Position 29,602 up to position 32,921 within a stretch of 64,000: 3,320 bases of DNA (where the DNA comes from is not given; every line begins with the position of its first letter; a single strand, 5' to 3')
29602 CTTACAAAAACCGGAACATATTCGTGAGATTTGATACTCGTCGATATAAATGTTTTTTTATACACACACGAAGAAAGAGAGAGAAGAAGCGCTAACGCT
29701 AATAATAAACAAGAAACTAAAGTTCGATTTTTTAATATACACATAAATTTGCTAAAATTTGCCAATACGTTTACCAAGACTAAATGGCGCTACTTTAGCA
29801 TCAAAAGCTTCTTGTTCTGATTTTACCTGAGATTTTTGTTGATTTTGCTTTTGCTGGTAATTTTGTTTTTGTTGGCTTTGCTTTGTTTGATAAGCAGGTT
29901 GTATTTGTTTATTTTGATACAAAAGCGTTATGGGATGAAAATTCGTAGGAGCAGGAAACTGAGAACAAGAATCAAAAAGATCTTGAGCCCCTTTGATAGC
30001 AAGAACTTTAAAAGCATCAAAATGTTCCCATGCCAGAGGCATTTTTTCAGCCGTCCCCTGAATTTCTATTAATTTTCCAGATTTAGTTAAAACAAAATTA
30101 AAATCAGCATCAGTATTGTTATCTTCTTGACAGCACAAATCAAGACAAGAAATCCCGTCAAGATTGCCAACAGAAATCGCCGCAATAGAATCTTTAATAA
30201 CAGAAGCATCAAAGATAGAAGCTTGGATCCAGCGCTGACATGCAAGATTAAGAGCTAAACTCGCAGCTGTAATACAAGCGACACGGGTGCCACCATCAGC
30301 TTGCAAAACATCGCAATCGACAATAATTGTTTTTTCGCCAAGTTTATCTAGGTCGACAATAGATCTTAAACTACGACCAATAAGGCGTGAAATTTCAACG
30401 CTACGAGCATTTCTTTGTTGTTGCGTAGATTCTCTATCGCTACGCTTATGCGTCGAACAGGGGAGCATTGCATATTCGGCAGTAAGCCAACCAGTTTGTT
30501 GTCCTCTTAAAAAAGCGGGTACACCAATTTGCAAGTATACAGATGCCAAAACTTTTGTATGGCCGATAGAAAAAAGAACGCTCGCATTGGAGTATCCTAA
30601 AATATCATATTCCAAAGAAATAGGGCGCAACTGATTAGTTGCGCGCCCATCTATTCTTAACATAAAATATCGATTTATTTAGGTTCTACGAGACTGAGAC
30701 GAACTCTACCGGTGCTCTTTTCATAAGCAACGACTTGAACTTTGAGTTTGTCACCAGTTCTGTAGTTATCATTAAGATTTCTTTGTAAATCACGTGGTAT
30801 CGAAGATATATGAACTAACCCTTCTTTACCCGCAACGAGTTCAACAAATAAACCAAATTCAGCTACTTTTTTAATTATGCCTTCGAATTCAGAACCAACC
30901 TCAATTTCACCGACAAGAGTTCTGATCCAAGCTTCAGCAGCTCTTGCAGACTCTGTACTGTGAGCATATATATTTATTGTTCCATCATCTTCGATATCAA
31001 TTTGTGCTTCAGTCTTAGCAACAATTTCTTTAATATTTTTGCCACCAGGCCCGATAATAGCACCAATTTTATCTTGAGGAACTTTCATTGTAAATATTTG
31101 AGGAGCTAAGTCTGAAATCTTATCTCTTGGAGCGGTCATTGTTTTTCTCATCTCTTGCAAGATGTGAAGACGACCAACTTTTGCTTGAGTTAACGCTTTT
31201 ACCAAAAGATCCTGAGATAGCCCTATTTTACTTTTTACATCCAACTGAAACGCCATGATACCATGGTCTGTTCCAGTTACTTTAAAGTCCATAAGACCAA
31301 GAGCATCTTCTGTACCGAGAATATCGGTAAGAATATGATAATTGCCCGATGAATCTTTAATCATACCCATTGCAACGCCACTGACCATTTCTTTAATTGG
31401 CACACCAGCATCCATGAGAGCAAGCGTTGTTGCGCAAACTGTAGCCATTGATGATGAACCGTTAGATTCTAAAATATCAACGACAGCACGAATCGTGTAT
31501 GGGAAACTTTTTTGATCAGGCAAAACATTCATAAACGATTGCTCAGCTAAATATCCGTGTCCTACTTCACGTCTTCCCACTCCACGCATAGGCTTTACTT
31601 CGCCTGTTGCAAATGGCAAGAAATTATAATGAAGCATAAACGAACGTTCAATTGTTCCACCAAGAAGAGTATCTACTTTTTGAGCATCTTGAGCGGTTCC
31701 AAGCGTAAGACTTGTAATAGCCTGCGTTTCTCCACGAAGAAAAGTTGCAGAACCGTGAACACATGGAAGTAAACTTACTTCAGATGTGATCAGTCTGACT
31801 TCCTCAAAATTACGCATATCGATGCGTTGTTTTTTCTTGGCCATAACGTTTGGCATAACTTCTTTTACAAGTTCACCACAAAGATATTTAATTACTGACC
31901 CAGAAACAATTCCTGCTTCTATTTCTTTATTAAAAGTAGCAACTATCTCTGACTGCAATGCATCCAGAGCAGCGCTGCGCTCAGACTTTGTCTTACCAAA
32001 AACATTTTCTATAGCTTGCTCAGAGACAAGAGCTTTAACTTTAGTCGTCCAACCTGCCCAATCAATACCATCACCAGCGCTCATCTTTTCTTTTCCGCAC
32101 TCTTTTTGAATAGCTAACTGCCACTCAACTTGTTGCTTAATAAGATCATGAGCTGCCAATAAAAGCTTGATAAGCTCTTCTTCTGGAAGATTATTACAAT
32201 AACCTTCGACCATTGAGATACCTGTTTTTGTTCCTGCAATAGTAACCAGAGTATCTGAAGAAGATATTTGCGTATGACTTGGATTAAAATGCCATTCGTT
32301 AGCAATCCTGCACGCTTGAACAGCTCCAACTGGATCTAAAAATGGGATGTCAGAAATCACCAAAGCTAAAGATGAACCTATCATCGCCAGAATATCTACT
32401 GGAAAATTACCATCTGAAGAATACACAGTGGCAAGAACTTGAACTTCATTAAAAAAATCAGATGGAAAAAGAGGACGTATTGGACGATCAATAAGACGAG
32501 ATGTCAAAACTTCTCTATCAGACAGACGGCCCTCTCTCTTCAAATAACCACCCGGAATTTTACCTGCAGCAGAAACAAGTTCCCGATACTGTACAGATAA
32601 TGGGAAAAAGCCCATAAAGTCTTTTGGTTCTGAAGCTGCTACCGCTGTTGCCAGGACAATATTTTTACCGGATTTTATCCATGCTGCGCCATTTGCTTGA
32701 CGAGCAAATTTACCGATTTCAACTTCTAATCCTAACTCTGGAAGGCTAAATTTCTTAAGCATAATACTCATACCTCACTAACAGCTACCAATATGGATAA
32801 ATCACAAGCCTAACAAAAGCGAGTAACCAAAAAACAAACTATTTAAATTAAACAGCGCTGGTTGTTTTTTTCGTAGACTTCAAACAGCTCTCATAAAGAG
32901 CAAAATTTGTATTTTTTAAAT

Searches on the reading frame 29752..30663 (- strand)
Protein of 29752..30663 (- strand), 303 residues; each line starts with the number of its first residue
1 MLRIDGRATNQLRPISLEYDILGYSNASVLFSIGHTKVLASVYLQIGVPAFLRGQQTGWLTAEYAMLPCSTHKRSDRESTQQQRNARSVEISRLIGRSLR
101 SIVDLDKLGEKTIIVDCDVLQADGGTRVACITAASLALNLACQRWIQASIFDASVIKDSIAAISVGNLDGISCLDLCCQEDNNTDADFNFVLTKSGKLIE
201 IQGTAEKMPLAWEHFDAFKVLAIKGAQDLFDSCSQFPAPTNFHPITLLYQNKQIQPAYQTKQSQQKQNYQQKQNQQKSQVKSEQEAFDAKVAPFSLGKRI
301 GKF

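Call 8: search_protein_families(library=ncbifam, proteins=[window:29752-30663:-], max_evalue=0.00001)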
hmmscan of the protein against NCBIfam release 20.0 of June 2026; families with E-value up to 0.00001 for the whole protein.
window:29752-30663:- (303 aa): 5 families
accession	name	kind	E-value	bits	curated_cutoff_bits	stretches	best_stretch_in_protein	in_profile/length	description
TIGR01966.1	RNasePH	equivalog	1.5e-81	273.1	141.5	1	3-231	1-229/236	ribonuclease PH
TIGR02065.1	ECX1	equivalog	1.2e-27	96.8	318.7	1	2-227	8-216/230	exosome complex exonuclease Rrp41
NF003282.1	PRK04282.1-1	equivalog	4.2e-14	52.2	280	1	3-231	22-261/267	exosome complex protein Rrp42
NF008805.1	PRK11824.1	equivalog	1.9e-11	43.1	471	1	2-193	305-489/683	polyribonucleotide nucleotidyltransferase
TIGR03591.1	polynuc_phos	equivalog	8.4e-10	37.7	525.05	1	2-195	310-497/689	polyribonucleotide nucleotidyltransferase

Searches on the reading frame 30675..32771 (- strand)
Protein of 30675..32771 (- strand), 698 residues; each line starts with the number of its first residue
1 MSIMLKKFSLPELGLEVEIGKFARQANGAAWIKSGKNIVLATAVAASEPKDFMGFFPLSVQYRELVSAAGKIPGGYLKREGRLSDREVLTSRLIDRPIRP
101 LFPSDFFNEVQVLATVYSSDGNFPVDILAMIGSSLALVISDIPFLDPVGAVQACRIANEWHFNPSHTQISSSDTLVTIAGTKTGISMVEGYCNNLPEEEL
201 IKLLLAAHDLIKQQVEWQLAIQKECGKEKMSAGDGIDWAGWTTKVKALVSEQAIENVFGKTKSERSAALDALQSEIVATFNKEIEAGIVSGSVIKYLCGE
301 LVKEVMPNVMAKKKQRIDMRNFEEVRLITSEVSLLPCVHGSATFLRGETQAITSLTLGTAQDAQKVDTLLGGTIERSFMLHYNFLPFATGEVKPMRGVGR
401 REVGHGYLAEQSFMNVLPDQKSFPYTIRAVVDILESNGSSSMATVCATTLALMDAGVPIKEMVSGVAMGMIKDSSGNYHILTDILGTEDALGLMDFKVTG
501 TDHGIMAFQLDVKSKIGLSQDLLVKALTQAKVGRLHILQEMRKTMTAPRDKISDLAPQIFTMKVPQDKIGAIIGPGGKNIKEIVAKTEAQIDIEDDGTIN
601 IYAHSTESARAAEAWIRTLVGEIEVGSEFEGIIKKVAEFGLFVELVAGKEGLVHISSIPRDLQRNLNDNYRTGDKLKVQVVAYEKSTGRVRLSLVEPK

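Call 8: search_protein_families(library=ncbifam, proteins=[window:30675-32771:-], max_evalue=0.00001)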
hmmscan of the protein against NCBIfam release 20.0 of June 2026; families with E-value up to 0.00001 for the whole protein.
window:30675-32771:- (698 aa): 26 families (the best 25 are shown)
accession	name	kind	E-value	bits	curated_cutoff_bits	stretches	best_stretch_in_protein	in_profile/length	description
TIGR03591.1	polynuc_phos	equivalog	6.4e-250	831.3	525.05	1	15-695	7-687/689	polyribonucleotide nucleotidyltransferase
NF008805.1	PRK11824.1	equivalog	2.3e-246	819.5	471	1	13-695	9-681/683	polyribonucleotide nucleotidyltransferase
TIGR02696.1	pppGpp_PNP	exception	2.4e-153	512.2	1106.75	1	16-694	20-718/720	guanosine pentaphosphate synthetase I/polyribonucleotide nucleotidyltransferase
TIGR02065.1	ECX1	equivalog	2.1e-20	73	318.7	1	311-543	4-224/230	exosome complex exonuclease Rrp41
NF000907.0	PRK00087.1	equivalog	1.9e-14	52.8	624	1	622-694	560-632/671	bifunctional 4-hydroxy-3-methylbut-2-enyl diphosphate reductase/30S ribosomal protein S1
NF040579.1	S1_dom_CvfD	subfamily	3.2e-13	49.9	117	1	624-694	2-72/113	CvfD/Ygs/GSP13 family RNA-binding post-transcriptional regulator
NF006363.0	PRK08582.1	equivalog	7.7e-13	48.8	171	1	623-694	3-73/140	S1 domain-containing RNA-binding protein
NF005208.0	PRK06676.1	equivalog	3.1e-12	46.2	368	1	620-695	273-348/391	30S ribosomal protein S1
TIGR02063.1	RNase_R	equivalog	1.1e-11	43.9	597.85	1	607-696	610-711/711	ribonuclease R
NF005973.0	PRK08059.1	equivalog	2.3e-11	43.8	148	1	622-694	4-76/123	S1 domain-containing post-transcriptional regulator GSP13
NF004952.0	PRK06299.1-2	equivalog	2.8e-11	42.4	524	1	612-694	206-286/580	30S ribosomal protein S1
NF004473.0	PRK05807.1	equivalog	4.1e-11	43.4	178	1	623-694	3-72/136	S1 domain-containing RNA-binding protein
NF004956.0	PRK06299.1-6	equivalog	4.5e-11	42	711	1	623-694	198-268/554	30S ribosomal protein S1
TIGR00717.1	rpsA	equivalog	3.1e-10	39.2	577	1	619-694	181-255/516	30S ribosomal protein S1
NF010379.0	PRK13806.1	equivalog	1.6e-09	37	648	1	617-694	194-273/491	30S ribosomal protein S1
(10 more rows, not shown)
